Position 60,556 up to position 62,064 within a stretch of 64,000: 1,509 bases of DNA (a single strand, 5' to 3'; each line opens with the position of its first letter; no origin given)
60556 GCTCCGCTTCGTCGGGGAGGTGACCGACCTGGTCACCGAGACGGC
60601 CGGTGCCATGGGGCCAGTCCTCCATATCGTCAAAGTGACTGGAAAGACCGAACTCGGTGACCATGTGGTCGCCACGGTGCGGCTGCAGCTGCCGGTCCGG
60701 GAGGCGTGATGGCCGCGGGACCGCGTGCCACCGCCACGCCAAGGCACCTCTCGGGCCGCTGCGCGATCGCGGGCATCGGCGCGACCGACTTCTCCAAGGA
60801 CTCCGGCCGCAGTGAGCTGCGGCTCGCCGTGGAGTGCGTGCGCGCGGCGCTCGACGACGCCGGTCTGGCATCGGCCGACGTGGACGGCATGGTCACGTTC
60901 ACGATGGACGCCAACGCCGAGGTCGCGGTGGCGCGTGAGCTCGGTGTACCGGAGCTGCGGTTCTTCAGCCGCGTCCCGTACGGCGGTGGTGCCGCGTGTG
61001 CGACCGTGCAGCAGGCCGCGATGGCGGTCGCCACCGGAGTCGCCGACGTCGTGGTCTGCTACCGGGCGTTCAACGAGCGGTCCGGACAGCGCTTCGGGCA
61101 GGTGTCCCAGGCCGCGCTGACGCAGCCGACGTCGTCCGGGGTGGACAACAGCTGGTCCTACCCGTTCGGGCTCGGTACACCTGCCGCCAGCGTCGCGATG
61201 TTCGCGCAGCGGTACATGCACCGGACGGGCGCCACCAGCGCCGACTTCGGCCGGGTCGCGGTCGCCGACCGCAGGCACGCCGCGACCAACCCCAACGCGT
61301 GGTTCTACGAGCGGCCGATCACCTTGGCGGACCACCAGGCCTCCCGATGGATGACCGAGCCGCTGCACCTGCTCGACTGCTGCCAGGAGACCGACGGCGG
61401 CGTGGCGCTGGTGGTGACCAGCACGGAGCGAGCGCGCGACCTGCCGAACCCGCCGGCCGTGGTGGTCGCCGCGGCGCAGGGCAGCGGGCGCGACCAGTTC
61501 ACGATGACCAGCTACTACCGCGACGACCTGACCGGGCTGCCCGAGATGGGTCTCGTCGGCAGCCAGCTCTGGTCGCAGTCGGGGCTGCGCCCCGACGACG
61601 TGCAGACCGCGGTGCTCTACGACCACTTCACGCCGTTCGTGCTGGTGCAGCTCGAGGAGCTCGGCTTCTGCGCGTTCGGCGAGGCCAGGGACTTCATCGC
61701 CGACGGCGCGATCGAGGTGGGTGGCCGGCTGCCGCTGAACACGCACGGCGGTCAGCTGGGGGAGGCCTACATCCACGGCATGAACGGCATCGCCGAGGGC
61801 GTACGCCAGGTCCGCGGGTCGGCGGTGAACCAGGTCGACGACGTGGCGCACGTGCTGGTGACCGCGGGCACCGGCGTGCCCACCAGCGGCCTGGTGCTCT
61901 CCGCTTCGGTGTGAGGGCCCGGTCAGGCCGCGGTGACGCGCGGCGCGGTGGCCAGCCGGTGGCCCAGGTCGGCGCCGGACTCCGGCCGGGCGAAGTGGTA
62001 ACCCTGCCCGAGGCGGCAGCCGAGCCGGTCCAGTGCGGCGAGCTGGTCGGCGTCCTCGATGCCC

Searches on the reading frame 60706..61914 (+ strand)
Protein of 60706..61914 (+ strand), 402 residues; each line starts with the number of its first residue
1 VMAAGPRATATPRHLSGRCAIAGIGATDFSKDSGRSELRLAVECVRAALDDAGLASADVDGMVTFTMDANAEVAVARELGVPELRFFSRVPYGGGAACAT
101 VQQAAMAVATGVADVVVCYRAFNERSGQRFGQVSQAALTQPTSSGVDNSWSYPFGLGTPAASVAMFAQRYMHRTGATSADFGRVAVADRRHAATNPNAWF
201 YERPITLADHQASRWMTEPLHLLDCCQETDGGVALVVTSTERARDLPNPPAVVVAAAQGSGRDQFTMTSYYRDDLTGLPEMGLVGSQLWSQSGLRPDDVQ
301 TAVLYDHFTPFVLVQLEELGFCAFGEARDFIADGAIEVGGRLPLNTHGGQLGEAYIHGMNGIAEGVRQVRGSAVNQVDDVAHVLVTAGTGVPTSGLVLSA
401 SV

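Call 64: search_protein_families(library=pfam, proteins=[window:60706-61914:+])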
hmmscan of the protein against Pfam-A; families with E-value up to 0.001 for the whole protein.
window:60706-61914:+ (402 aa): 2 families
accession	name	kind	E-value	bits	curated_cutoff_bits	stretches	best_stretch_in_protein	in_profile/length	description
PF22691.2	Thiolase_C_1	-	2.9e-30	105.3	28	1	271-392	11-134/144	Thiolase C-terminal domain-like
PF00108.29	Thiolase_N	-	0.00028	20.8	26.4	0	37-209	23-204/260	Thiolase, N-terminal domain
